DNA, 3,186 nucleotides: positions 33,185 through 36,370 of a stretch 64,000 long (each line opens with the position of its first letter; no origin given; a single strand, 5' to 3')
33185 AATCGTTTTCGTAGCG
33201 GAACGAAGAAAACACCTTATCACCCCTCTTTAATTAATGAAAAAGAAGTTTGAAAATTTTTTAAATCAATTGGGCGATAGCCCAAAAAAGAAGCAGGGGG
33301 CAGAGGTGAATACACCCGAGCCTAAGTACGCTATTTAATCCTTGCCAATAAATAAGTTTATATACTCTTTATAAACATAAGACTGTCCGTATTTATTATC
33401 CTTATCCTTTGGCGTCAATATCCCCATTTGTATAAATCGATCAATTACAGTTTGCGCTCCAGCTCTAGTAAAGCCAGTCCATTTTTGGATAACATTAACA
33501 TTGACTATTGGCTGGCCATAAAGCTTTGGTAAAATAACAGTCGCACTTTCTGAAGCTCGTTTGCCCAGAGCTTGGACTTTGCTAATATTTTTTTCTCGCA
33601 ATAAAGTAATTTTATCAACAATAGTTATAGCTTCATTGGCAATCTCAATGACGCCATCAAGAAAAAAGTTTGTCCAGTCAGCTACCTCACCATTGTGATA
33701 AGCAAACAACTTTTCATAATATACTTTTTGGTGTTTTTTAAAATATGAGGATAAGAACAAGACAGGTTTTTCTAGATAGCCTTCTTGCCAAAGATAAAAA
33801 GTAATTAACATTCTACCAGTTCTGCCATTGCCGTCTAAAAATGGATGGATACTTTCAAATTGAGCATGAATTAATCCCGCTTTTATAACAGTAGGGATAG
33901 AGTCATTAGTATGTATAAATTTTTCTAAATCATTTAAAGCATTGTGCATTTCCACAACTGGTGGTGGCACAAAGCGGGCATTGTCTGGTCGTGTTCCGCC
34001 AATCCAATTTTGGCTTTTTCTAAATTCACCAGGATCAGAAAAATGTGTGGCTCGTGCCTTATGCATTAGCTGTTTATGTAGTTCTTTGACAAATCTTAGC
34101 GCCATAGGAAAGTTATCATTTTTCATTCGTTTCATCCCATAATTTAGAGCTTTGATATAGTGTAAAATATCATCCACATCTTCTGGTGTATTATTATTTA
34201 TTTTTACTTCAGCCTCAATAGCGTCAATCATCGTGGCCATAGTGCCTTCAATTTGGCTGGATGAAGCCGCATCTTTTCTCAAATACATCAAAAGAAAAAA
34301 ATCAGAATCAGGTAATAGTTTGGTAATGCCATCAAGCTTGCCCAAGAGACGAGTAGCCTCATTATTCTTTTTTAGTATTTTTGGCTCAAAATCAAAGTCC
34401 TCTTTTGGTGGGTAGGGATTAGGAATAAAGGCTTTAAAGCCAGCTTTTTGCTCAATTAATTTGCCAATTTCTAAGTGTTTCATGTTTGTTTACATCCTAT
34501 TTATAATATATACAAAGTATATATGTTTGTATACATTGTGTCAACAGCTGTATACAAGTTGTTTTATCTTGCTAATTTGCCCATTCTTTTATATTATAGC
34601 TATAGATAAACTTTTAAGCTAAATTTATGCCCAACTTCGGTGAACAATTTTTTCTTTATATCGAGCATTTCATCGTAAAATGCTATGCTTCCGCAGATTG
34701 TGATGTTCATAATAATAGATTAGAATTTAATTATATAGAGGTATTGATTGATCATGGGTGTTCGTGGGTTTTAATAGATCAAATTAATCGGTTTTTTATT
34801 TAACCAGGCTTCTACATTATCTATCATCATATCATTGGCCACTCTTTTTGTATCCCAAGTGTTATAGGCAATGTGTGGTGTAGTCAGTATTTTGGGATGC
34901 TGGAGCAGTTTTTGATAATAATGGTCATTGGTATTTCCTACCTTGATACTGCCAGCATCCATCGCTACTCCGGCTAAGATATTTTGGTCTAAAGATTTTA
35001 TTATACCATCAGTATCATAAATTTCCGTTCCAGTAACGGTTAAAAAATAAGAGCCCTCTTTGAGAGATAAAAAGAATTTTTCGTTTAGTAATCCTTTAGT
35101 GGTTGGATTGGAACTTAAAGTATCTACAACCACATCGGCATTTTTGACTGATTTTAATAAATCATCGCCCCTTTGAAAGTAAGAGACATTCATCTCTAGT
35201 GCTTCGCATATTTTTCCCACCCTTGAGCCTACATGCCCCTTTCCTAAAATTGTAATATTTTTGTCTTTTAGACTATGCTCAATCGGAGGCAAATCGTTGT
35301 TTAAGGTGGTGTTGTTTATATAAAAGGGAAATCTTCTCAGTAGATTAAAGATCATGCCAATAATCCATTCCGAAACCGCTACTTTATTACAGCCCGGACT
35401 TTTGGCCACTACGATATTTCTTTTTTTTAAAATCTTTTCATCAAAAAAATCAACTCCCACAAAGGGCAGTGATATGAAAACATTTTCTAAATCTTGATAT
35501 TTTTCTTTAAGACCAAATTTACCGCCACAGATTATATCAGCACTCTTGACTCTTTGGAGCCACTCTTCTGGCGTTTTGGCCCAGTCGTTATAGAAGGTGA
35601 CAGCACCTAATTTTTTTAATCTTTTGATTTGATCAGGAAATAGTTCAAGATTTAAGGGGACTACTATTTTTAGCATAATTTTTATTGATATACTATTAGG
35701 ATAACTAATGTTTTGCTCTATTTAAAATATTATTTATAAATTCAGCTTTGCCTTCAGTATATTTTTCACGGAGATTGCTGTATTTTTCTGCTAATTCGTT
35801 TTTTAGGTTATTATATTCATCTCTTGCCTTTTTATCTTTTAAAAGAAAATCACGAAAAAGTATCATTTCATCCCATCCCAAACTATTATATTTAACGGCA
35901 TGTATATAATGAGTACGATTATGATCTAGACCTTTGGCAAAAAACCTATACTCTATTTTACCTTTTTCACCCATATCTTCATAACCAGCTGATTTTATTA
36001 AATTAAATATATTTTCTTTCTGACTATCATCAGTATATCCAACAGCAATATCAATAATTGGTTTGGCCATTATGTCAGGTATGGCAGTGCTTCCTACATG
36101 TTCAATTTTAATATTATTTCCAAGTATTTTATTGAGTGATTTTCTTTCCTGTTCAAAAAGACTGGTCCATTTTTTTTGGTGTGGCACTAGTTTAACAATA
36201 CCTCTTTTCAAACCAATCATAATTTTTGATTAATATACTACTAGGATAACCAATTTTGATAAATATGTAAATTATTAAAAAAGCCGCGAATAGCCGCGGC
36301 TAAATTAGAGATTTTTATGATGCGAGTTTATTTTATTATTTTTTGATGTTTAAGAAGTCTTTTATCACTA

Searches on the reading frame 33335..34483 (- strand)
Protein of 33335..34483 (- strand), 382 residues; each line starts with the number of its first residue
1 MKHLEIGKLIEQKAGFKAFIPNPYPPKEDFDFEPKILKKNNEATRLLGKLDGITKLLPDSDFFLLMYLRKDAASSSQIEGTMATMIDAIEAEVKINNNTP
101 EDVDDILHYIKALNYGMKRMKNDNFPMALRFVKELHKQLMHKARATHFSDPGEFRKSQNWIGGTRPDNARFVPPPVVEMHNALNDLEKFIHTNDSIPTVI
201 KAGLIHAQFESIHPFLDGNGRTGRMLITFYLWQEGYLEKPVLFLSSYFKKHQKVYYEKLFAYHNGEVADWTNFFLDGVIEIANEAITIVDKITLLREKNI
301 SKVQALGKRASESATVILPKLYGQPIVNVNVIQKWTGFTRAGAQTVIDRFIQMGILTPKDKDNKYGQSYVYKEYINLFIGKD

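Call 36: search_protein_families(library=pfam, proteins=[window:33335-34483:-], max_evalue=0.0001)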
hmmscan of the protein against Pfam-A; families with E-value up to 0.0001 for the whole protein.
window:33335-34483:- (382 aa): 2 families
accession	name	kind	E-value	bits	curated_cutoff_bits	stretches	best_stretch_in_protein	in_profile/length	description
PF13784.11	Fic_N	-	2.9e-21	75.7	26.7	1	37-117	1-81/82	Fic/DOC family N-terminal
PF02661.23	Fic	-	3.9e-20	72.9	24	1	129-231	4-93/93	Fic/DOC family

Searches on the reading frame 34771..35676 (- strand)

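Call 36: search_protein_families(library=pfam, proteins=[window:34771-35676:-], max_evalue=0.0001)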
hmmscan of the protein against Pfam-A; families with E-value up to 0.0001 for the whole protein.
window:34771-35676:- (301 aa): 2 families
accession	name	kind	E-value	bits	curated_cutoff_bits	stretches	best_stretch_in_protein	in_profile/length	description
PF02826.25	2-Hacid_dh_C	-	7.4e-22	78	25.1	1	106-270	1-178/178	D-isomer specific 2-hydroxyacid dehydrogenase, NAD binding domain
PF00389.36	2-Hacid_dh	-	3.5e-10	40.1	24.6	1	14-296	9-128/134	D-isomer specific 2-hydroxyacid dehydrogenase, catalytic domain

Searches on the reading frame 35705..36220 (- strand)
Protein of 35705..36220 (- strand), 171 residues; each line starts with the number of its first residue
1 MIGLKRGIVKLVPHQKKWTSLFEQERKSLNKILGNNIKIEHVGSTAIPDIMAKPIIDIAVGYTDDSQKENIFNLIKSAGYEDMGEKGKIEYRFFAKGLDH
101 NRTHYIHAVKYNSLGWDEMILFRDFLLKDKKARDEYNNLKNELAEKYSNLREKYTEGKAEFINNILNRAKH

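Call 36: search_protein_families(library=pfam, proteins=[window:35705-36220:-], max_evalue=0.0001)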
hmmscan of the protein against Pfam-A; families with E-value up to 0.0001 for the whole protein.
window:35705-36220:- (171 aa): 1 family
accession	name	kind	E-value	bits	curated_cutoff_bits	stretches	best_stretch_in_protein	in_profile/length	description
PF04229.20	GrpB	-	1.1e-46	159.4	25.5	1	9-168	2-159/159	GrpB protein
